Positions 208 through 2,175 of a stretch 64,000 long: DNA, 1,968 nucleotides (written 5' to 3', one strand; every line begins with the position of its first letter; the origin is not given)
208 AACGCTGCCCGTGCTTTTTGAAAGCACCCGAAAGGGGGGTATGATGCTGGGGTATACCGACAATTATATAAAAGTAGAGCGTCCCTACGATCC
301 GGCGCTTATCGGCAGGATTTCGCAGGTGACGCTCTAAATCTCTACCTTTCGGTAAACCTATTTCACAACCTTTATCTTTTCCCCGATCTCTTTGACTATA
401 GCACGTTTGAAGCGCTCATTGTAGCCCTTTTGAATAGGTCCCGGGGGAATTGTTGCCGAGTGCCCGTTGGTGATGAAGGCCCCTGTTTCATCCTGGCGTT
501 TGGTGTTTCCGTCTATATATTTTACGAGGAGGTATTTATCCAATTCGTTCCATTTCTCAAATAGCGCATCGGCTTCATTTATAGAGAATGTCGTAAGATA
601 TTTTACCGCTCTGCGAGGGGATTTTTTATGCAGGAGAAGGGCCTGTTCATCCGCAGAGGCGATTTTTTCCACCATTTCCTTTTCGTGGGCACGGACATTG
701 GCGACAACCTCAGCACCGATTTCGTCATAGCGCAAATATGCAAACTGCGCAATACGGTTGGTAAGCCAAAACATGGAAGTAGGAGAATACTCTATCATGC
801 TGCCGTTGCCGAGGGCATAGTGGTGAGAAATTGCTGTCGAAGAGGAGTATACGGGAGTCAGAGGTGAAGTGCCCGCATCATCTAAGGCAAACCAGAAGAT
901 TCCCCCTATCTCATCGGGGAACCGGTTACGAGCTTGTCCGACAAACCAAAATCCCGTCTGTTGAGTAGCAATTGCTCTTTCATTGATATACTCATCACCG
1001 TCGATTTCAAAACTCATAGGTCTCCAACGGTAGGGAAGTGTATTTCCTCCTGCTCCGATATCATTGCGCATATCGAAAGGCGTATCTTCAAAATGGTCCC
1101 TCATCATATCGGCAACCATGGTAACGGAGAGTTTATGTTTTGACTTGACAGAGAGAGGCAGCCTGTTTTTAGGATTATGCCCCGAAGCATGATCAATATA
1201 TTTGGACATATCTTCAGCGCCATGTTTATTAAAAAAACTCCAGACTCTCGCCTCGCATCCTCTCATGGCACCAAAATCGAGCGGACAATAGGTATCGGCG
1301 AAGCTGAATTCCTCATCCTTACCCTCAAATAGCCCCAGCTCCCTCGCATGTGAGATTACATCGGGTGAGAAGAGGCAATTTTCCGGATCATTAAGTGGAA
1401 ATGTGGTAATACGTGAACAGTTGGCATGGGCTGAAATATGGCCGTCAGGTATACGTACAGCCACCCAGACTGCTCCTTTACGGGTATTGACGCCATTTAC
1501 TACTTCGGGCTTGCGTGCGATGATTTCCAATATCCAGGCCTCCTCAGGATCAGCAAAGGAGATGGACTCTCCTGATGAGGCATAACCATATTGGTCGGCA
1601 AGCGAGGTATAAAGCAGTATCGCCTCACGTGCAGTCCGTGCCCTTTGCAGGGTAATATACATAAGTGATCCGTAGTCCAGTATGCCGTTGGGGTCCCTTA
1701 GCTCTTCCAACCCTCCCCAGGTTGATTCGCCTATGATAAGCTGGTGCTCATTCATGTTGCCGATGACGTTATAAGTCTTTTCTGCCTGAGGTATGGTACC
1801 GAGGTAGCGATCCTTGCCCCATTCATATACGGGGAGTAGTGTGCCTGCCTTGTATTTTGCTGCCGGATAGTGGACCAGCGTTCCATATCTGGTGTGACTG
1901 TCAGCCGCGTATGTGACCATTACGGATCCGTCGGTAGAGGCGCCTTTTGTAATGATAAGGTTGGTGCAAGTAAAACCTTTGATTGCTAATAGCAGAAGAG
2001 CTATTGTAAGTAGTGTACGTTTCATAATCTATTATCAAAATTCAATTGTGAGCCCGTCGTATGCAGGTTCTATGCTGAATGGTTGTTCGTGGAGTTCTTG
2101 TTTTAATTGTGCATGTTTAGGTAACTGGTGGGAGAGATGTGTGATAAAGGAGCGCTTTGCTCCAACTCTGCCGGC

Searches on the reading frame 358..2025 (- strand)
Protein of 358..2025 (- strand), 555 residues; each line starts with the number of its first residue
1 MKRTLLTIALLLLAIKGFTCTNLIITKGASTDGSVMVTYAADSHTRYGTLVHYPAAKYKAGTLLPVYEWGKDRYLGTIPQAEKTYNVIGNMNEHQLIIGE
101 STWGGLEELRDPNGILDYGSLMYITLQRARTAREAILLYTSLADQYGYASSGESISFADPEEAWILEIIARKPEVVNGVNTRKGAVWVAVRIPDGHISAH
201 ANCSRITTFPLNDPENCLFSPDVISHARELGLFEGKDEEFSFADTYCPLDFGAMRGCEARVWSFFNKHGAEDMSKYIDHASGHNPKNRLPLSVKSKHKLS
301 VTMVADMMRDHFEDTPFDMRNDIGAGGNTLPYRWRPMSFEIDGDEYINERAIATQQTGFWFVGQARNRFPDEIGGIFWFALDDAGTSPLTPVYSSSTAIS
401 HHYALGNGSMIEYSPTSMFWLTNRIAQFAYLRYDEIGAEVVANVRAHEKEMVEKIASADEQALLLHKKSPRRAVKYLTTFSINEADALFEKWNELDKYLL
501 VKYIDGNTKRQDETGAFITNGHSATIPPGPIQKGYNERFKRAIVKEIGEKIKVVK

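Call 58: find_encoding_contigs(protein=window:358-2025:-, flank=10000, max_places=4)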
Protein window:358-2025:- (555 aa): 1 contig read that carries it; 1 place shown.
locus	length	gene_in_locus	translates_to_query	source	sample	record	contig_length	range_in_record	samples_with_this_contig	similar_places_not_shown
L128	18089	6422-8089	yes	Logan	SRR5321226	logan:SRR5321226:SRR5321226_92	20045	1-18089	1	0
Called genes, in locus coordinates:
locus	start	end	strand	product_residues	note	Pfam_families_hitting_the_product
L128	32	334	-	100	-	PF11950:DUF3467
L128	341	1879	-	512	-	PF12072:RNase_Y_N, PF00013:KH_1 (weak), PF22891:KH_PNO1_2nd (faint), PF01966:HD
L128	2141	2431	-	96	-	PF05164:ZapA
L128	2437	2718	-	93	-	-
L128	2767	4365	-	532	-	PF00149:Metallophos, PF02872:5_nucleotid_C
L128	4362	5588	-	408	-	PF00375:SDF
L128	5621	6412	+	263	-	PF23023:Anti-Pycsar_Apyc1, PF00753:Lactamase_B, PF12706:Lactamase_B_2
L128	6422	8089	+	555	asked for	PF03577:Peptidase_C69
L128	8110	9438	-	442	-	PF00919:UPF0004, PF04055:Radical_SAM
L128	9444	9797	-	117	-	PF02152:FolB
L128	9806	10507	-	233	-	PF00590:TP_methylase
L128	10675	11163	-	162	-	PF03724:META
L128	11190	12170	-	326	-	PF01112:Asparaginase_2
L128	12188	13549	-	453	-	PF00342:PGI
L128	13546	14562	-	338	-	PF03807:F420_oxidored (weak), PF01210:NAD_Gly3P_dh_N, PF07479:NAD_Gly3P_dh_C, PF20618:GPD_NAD_C_bact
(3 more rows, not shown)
